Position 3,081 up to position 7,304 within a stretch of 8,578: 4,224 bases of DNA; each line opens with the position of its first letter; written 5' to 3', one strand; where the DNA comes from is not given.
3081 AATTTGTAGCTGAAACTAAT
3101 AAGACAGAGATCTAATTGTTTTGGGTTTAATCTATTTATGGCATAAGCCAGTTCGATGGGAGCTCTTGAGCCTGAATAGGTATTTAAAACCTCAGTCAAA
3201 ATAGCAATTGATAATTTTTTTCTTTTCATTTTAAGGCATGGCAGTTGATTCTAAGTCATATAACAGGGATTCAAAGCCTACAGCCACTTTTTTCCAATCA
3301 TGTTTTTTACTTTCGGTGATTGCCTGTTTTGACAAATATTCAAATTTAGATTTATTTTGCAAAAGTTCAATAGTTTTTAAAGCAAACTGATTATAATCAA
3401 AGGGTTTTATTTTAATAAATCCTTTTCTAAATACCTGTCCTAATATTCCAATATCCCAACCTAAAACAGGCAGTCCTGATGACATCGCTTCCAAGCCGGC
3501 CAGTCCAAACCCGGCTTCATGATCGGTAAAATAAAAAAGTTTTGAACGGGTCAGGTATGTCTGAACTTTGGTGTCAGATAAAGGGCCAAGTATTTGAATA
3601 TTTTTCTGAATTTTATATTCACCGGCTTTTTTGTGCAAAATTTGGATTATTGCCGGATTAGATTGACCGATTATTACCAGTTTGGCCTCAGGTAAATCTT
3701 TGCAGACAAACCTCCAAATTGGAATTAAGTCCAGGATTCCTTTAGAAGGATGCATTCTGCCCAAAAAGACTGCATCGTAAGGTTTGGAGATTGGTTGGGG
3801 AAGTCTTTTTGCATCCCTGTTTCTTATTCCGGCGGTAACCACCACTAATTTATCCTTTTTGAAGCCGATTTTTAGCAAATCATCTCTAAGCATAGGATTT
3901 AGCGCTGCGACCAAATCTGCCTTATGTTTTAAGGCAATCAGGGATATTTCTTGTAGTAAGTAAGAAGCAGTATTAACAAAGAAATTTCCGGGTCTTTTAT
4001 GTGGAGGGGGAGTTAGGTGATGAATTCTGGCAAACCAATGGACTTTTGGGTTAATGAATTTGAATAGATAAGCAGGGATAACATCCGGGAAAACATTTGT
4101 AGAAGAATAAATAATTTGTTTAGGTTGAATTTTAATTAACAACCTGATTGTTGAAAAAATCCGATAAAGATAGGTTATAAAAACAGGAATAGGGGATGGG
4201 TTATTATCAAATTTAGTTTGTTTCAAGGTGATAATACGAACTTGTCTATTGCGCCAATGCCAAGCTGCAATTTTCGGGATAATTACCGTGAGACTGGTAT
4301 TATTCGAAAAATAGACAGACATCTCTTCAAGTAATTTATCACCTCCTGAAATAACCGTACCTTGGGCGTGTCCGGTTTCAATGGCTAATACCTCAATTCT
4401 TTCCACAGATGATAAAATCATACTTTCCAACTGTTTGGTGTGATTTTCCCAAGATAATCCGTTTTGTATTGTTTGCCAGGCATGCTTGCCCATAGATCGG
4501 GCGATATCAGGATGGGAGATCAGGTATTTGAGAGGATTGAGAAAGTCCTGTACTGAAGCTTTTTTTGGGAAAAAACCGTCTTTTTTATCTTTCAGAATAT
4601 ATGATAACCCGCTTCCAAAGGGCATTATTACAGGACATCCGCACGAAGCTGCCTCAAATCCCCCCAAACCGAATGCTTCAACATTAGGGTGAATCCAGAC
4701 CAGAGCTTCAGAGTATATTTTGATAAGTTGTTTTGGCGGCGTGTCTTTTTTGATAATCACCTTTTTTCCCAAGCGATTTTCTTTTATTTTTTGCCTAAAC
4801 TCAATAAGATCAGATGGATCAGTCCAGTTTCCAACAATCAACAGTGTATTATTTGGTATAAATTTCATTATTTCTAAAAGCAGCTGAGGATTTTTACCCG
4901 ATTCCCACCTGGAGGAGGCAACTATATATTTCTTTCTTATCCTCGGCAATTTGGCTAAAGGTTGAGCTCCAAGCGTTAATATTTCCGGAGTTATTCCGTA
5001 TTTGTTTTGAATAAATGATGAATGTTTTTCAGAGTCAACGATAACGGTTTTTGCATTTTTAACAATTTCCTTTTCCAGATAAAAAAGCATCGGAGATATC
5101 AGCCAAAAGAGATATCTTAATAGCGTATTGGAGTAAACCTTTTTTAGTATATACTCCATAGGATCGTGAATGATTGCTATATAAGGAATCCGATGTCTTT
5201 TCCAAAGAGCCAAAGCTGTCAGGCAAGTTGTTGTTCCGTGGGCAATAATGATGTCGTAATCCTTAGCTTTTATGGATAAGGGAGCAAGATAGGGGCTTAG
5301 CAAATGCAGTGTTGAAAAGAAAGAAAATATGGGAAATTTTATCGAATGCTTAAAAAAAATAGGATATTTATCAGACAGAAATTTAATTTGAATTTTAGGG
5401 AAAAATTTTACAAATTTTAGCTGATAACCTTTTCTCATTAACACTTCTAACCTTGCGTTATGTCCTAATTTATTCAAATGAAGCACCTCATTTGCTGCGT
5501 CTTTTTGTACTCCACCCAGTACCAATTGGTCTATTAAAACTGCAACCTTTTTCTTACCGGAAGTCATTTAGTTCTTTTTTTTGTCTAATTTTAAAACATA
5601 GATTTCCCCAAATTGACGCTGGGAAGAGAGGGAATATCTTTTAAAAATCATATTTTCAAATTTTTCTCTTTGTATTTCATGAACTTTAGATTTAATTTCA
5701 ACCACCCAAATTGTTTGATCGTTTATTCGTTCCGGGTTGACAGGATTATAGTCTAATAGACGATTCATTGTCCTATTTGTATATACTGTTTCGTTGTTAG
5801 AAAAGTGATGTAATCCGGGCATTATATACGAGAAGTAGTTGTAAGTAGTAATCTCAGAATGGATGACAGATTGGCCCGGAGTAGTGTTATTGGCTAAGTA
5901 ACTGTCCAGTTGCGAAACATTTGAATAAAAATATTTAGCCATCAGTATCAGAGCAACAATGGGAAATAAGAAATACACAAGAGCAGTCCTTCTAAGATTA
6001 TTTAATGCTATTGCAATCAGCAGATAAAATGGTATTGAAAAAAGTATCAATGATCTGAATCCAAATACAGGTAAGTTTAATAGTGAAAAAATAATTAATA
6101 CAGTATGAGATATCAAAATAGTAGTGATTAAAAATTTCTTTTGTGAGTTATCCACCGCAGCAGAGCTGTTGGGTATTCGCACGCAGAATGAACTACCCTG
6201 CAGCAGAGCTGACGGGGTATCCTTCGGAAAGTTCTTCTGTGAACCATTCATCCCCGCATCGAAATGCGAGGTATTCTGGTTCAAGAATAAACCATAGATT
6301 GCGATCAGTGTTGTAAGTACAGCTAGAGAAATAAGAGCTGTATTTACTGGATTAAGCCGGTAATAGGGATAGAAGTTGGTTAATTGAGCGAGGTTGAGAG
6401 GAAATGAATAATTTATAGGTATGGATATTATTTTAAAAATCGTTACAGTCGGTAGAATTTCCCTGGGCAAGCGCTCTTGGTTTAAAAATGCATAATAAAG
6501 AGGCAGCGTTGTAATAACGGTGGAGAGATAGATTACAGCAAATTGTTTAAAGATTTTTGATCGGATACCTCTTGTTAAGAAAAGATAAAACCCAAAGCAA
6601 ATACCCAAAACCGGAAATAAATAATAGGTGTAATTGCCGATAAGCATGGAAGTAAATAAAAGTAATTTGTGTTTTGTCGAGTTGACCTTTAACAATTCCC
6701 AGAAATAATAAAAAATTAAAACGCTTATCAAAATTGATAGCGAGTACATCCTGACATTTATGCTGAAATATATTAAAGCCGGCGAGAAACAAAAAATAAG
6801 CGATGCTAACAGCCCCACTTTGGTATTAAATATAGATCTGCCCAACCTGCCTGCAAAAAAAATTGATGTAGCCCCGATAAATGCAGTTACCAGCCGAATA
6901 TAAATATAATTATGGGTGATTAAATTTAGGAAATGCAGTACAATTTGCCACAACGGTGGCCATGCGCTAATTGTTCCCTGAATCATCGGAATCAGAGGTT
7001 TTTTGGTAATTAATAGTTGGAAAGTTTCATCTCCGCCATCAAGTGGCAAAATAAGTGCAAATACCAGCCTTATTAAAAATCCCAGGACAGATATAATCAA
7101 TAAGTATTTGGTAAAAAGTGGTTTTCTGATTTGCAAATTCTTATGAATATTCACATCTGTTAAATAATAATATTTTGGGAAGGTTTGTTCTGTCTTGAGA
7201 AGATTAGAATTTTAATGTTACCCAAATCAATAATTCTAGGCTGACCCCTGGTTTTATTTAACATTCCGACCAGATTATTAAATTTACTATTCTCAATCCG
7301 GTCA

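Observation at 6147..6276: In-frame GC-rich repeat block inside a membrane glycosyltransferase gene (RPE-like insertion?)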

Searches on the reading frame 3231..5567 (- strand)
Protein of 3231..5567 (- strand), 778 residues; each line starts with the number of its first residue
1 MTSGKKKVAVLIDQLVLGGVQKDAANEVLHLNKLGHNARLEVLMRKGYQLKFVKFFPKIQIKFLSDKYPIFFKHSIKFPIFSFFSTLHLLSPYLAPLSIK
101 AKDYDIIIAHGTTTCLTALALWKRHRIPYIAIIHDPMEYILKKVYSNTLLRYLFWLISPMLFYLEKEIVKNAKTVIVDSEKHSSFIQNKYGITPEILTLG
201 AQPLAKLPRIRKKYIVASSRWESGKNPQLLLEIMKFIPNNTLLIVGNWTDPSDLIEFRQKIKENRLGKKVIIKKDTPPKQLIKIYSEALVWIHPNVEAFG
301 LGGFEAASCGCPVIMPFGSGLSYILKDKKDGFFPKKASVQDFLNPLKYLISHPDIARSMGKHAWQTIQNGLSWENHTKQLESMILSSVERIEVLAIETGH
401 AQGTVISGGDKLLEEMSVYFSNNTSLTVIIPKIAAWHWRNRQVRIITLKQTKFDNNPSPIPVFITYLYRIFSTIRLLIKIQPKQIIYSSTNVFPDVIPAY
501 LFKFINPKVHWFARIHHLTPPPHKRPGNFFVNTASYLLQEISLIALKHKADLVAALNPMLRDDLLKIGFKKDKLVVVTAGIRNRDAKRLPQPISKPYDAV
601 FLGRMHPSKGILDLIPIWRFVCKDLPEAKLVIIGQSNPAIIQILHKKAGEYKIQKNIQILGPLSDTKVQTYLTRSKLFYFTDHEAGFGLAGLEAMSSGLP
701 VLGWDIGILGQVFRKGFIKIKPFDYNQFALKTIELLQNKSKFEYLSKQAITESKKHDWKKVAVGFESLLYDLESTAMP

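Call 77: list_cluster_members(proteins=[P0001, window:3231-5567:-, window:2039-3229:-])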
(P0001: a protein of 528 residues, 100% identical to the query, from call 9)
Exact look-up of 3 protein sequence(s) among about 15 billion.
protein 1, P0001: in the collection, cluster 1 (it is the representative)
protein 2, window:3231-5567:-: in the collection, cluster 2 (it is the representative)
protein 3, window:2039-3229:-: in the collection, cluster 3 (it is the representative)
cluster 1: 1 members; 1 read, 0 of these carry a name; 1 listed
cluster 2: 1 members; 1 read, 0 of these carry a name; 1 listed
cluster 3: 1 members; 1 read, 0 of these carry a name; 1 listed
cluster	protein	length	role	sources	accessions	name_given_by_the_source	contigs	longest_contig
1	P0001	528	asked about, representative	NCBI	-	-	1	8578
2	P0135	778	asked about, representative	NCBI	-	-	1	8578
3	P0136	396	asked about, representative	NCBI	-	-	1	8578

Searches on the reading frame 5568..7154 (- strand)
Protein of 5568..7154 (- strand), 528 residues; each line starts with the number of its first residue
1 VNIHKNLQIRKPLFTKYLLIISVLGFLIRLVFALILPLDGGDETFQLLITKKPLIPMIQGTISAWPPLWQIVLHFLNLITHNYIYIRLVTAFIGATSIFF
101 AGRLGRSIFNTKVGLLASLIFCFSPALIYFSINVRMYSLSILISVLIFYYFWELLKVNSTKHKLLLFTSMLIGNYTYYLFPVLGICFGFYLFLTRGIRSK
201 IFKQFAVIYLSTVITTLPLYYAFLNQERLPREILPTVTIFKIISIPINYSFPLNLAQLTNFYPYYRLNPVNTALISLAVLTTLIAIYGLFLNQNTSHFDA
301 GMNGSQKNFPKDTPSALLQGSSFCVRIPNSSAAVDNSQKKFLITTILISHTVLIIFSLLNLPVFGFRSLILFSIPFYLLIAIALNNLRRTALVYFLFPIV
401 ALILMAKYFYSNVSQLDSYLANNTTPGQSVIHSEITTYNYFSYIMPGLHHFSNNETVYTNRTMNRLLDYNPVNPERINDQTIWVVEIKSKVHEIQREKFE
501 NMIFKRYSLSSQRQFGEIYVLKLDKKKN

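Call 8: find_encoding_contigs(protein=window:5568-7154:-, flank=10000, max_places=10)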
Protein window:5568-7154:- (528 aa): no gene with exactly this product is on record in the collection.

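Call 9: find_homologous_proteins(query=window:5571-7154:-)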
Query window:5571-7154:- (528 aa): 8 proteins with E <= 0.001 among 8000 candidates.
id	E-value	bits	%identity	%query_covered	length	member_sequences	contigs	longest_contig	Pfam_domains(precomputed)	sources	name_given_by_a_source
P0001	0.0e+0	1148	100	100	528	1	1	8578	PF13231.13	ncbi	-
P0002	3.4e-98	348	38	95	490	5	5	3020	-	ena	-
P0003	2.2e-92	329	36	97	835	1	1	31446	PF00534.27,PF13439.13,PF20706.4,PF13692.13,PF13231.13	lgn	-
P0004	2.8e-89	319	35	97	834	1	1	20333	PF00534.27,PF13439.13,PF20706.4,PF13692.13,PF13231.13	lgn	-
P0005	7.5e-81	291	35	94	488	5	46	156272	PF13231.13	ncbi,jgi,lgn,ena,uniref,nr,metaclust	ncbi:MAG: hypothetical protein UT12_C0016G0003 [Candidatus Curtissbacteria bacterium GW2011_GWC2_38_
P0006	6.9e-8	50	37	22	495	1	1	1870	PF13231.13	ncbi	-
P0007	1.2e-5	43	81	5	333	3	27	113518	PF01522.27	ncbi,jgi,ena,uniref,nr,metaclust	ncbi:hypothetical protein A3A14_00190 [Candidatus Daviesbacteria bacterium RIFCSPLOWO2_01_FULL_43_38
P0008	2.9e-4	38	28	36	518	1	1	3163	PF13231.13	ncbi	-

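Call 12: find_encoding_contigs(protein=P0007, flank=10000, max_places=10)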
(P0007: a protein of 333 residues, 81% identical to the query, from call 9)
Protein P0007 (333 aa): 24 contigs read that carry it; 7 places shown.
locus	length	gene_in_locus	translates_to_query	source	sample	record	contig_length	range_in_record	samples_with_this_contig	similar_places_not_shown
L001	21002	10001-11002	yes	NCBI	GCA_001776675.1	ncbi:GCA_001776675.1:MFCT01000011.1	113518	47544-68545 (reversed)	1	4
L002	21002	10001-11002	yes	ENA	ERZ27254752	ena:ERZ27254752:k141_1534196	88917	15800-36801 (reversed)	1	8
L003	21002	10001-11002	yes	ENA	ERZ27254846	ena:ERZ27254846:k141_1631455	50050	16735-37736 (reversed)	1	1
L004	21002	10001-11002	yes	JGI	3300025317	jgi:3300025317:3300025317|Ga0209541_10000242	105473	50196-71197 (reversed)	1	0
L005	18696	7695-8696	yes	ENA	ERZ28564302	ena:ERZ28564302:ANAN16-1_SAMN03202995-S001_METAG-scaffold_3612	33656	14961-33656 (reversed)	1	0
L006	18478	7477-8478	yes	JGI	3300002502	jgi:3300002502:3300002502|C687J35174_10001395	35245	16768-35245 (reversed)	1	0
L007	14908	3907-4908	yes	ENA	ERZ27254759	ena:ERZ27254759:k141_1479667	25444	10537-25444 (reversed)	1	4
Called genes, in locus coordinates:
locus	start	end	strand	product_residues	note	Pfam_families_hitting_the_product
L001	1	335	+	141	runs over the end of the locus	PF00293:NUDIX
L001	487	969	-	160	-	-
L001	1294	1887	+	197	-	PF20803:PaaX_M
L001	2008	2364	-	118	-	-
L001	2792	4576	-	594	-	-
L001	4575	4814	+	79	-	-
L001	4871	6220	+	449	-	PF00817:IMS, PF21999:IMS_HHH_1 (faint), PF11799:IMS_C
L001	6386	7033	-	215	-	PF04203:Sortase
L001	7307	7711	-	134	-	PF11969:DcpS_C, PF01230:HIT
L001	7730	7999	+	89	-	PF00708:Acylphosphatase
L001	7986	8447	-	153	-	PF00293:NUDIX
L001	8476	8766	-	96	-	-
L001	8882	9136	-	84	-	PF01541:GIY-YIG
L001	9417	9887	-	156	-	PF13392:HNH_3 (weak)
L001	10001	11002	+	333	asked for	PF01522:Polysacc_deac_1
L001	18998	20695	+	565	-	PF13231:PMT_2 (weak), PF13181:TPR_8 (faint), PF00515:TPR_1 (faint), PF07719:TPR_2 (faint), PF13374:TPR_10 (faint), PF13424:TPR_12 (weak), PF13428:TPR_14 (faint), PF13432:TPR_16 (weak)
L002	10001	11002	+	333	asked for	PF01522:Polysacc_deac_1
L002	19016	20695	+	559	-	PF13231:PMT_2 (weak), PF13181:TPR_8 (faint), PF00515:TPR_1 (faint), PF07719:TPR_2 (faint), PF13374:TPR_10 (faint), PF13424:TPR_12 (weak), PF13428:TPR_14 (faint), PF13432:TPR_16 (weak)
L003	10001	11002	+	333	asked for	PF01522:Polysacc_deac_1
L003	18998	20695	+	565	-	PF13231:PMT_2 (weak), PF13181:TPR_8 (faint), PF00515:TPR_1 (faint), PF07719:TPR_2 (faint), PF13374:TPR_10 (faint), PF13424:TPR_12 (weak), PF13428:TPR_14 (faint), PF13432:TPR_16 (weak)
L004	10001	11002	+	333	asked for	PF01522:Polysacc_deac_1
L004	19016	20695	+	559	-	PF13231:PMT_2 (weak), PF13181:TPR_8 (faint), PF00515:TPR_1 (faint), PF07719:TPR_2 (faint), PF13374:TPR_10 (faint), PF13424:TPR_12 (weak), PF13428:TPR_14 (faint), PF13432:TPR_16 (weak)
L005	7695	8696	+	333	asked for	PF01522:Polysacc_deac_1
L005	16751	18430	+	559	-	PF13231:PMT_2 (weak), PF13181:TPR_8 (faint), PF00515:TPR_1 (faint), PF07719:TPR_2 (faint), PF13374:TPR_10 (faint), PF13424:TPR_12 (weak), PF13428:TPR_14 (faint), PF13432:TPR_16 (weak)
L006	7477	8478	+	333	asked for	PF01522:Polysacc_deac_1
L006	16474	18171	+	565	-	PF13231:PMT_2 (weak), PF13181:TPR_8 (faint), PF00515:TPR_1 (faint), PF07719:TPR_2 (faint), PF13374:TPR_10 (faint), PF13424:TPR_12 (weak), PF13428:TPR_14 (faint), PF13432:TPR_16 (weak)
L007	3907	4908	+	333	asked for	PF01522:Polysacc_deac_1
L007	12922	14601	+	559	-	PF13231:PMT_2 (weak), PF13181:TPR_8 (faint), PF00515:TPR_1 (faint), PF07719:TPR_2 (faint), PF13374:TPR_10 (faint), PF13424:TPR_12 (weak), PF13428:TPR_14 (faint), PF13432:TPR_16 (weak)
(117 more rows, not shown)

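Call 42: search_protein_families(library=pfam, proteins=[P0001], max_evalue=0.001)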
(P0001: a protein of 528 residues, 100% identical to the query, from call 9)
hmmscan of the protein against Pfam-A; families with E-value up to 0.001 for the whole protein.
P0001 (528 aa): 1 family
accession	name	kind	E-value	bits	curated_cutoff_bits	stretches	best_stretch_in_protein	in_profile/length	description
PF13231.12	PMT_2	-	9e-06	26.4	26.1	1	69-214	6-150/160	Dolichyl-phosphate-mannose-protein mannosyltransferase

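Call 71: predict_structure(alignment_id=A4)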
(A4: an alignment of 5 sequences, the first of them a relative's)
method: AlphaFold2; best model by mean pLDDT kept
length: 528 residues; sequences in the alignment: 5
mean_pLDDT: 54.4   pTM: 0.57
mean pLDDT of the five models: 54.4, 48.3, 47.7, 47.0, 42.2
residues with pLDDT >= 90: 12; 70-90: 115; 50-70: 158; < 50: 243
segments of 3 or more residues with pLDDT < 50: 1-10, 37-82, 128-136, 160-162, 168-183, 215-267, 293-339, 359-371, 435-438, 444-470
pLDDT, mean of each block of 10 residues (from residue 1): 34 84 84 54 34 35 37 40 56 80 77 84 61 46 63 53 49 43 50 52 56 48 39 33 31 32 45 63 66 40 31 32 26 41 52 49 41 62 73 75 67 63 71 55 44 32 38 70 75 72 89 79 85
secondary structure, 60 per line:
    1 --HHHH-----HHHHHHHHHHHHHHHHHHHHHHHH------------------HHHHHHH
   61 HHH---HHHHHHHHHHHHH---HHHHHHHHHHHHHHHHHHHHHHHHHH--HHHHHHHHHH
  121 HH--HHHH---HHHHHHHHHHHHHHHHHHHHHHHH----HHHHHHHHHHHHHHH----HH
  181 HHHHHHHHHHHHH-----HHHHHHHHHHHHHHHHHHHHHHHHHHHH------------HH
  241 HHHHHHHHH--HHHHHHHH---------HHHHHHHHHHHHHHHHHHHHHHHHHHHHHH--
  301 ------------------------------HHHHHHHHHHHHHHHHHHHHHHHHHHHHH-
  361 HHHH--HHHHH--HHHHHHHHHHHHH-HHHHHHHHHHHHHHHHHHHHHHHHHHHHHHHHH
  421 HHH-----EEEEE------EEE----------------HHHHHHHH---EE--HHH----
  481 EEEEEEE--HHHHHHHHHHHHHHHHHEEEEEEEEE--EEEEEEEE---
elements in order: H3-6 H12-35 H54-63 H67-79 H83-108 H111-122 H125-128 H132-155 H160-174 H179-193 H199-226 H239-249 H252-259 H269-298 H331-359 H361-364 H367-371 H374-386 H388-423 E429-433 E440-442 H459-466 E481-487 H490-506 E507-515 E518-525

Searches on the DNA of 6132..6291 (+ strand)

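Call 84: search_dna_similar(query=window:6132-6291:+, collection=plasmids, mode=distant, max_evalue=0.01, max_rows=5)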
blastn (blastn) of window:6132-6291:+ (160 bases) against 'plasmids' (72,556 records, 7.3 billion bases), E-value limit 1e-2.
No match.

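Call 85: search_dna_similar(query=window:6132-6291:+, collection=phages, mode=distant, max_evalue=0.01, max_rows=5)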
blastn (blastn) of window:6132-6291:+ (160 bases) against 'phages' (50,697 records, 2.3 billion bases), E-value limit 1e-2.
No match.
